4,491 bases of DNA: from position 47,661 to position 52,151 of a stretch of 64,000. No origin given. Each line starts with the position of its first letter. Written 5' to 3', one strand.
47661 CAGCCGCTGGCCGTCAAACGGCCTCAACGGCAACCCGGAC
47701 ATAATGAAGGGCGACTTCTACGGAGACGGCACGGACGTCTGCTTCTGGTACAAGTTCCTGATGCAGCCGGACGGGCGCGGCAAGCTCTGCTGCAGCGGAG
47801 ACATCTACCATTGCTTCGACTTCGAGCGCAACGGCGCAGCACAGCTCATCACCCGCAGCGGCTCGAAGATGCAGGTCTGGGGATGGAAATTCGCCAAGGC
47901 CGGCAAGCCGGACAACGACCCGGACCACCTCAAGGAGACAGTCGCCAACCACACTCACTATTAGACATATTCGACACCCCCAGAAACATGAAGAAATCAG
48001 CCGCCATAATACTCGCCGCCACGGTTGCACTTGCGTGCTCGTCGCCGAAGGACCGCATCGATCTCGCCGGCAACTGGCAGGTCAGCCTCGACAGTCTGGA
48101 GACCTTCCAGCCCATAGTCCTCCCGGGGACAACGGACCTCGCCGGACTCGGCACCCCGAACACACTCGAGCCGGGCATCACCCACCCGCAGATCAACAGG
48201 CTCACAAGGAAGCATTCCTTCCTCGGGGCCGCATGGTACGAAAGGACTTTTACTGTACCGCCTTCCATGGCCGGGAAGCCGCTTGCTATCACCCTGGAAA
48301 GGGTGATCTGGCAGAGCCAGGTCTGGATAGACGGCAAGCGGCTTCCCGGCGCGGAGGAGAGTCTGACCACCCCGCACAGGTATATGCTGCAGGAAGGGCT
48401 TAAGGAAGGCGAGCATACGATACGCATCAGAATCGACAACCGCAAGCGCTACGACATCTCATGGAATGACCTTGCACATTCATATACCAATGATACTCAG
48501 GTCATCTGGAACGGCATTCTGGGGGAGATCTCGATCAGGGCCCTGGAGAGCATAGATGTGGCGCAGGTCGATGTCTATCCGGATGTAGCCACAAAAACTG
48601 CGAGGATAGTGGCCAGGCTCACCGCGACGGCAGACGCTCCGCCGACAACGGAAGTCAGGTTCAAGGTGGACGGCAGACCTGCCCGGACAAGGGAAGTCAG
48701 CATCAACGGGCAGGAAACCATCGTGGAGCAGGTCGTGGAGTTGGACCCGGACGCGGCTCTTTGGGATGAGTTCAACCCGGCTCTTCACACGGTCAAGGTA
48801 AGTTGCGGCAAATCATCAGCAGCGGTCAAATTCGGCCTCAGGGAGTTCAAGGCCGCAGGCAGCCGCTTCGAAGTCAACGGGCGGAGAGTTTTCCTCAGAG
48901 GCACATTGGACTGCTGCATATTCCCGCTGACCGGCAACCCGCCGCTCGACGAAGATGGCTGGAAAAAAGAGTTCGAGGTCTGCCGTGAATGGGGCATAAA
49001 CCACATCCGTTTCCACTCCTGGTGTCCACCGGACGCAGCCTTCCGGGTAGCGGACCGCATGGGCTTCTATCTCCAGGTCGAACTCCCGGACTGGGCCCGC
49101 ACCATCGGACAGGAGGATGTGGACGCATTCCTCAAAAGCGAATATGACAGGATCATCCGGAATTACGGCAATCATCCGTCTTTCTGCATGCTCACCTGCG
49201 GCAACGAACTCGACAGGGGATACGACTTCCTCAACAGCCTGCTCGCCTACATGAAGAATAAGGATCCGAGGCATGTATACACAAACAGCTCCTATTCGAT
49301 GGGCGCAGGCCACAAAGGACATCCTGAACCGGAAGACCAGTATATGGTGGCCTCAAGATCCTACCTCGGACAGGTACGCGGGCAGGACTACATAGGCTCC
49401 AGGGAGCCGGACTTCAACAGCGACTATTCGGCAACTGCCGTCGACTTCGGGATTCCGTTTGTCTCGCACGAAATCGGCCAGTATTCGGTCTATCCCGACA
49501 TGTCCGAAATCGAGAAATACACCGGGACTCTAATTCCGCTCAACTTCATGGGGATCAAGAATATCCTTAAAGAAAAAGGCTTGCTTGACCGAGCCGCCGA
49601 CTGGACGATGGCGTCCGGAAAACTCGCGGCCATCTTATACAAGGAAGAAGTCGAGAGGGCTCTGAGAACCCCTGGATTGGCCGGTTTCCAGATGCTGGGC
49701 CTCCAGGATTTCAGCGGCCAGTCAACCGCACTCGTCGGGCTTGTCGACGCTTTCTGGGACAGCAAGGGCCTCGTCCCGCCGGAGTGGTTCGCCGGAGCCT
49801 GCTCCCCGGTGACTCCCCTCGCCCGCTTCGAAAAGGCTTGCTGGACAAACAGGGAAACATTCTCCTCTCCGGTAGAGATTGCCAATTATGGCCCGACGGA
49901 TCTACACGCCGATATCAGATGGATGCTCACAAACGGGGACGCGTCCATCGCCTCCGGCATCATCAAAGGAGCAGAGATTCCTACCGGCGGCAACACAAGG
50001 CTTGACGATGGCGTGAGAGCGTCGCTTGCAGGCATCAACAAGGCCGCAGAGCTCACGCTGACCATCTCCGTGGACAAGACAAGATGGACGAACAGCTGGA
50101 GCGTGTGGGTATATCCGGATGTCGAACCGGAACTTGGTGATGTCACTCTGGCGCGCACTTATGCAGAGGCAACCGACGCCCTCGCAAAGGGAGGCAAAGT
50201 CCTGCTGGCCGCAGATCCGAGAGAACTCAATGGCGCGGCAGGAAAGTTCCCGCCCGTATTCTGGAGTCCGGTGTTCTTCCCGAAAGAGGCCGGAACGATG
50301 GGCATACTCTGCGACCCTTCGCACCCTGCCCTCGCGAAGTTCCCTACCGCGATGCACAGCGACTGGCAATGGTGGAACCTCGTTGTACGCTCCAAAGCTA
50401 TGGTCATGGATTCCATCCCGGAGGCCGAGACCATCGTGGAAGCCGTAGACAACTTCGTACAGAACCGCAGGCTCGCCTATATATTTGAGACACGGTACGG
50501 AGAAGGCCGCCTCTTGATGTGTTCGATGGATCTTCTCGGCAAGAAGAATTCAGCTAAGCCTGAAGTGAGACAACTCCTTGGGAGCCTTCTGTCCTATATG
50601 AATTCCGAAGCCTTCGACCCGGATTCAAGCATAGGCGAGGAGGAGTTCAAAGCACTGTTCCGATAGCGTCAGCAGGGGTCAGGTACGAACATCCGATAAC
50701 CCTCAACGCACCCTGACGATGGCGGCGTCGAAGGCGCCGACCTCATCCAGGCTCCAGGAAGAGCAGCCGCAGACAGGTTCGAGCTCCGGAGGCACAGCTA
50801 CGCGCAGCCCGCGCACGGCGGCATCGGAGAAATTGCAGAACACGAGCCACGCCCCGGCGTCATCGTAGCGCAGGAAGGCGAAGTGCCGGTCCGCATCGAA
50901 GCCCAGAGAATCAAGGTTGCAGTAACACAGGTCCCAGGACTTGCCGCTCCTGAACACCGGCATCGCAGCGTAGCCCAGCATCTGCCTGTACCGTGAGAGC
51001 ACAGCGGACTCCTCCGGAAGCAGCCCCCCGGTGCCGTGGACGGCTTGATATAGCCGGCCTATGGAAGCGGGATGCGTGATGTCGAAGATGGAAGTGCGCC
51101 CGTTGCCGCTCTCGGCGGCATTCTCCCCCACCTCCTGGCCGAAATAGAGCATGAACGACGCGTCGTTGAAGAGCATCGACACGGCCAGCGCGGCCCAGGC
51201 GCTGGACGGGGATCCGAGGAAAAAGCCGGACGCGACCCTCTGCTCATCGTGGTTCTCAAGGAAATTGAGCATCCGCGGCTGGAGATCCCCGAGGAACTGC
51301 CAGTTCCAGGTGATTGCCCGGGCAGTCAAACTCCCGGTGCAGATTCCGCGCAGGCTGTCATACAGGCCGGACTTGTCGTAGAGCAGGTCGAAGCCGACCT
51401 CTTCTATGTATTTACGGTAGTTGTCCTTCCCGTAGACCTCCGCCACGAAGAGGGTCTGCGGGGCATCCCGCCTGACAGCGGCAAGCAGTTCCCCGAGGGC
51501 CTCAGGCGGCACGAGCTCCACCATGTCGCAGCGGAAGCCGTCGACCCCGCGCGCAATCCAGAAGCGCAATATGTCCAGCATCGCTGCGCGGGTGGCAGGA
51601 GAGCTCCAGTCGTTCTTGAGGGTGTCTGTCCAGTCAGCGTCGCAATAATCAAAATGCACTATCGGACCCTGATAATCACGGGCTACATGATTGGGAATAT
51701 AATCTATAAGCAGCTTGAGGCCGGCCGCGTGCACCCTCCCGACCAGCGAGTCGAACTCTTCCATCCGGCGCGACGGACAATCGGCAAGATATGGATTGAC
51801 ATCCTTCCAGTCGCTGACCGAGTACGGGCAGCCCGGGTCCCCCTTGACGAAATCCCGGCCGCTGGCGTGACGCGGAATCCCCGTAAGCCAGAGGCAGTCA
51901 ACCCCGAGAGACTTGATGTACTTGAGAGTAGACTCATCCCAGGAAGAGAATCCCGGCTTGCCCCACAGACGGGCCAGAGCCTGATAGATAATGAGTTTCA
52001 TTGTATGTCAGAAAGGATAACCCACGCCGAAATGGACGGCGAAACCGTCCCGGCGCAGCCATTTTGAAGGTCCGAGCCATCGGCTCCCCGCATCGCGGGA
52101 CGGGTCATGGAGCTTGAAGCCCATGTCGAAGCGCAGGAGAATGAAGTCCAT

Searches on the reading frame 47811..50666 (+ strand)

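Call 46: search_protein_families(library=pfam, proteins=[window:47811-50666:+], max_evalue=0.001)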
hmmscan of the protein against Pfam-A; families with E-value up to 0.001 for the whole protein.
window:47811-50666:+ (951 aa): 4 families
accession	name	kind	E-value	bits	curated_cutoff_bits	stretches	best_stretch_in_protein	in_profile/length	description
PF00703.27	Glyco_hydro_2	-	1.5e-06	29.4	23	1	250-344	3-109/109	Glycosyl hydrolases family 2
PF02837.24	Glyco_hydro_2_N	-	1.7e-06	28.6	28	1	137-228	63-152/169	Glycosyl hydrolases family 2, sugar binding domain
PF02836.23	Glyco_hydro_2_C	-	0.0004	20.1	21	0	350-487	5-155/302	Glycosyl hydrolases family 2, TIM barrel domain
PF17996.7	CE2_N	-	0.00078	19.9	27.9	0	154-206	27-80/108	Carbohydrate esterase 2 N-terminal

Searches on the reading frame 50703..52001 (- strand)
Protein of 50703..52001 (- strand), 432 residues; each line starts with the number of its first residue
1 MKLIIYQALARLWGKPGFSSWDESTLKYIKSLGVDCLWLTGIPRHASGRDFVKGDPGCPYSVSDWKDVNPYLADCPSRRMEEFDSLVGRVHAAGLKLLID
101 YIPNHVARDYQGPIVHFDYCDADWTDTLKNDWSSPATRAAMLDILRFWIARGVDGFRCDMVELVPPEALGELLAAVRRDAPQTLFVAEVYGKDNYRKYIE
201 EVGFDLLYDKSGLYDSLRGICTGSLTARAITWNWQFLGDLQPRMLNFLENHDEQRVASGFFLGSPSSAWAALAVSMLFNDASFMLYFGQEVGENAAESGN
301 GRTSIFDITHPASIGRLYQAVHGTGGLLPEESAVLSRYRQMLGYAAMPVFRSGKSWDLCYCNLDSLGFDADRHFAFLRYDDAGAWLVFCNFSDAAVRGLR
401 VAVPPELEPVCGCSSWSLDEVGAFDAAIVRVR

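Call 46: search_protein_families(library=pfam, proteins=[window:50703-52001:-], max_evalue=0.001)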
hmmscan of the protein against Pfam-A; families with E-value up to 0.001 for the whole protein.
window:50703-52001:- (432 aa): 1 family
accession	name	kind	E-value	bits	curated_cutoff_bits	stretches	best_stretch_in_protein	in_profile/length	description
PF00128.31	Alpha-amylase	-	6.2e-23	82.2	22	2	131-295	160-358/446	Alpha amylase, catalytic domain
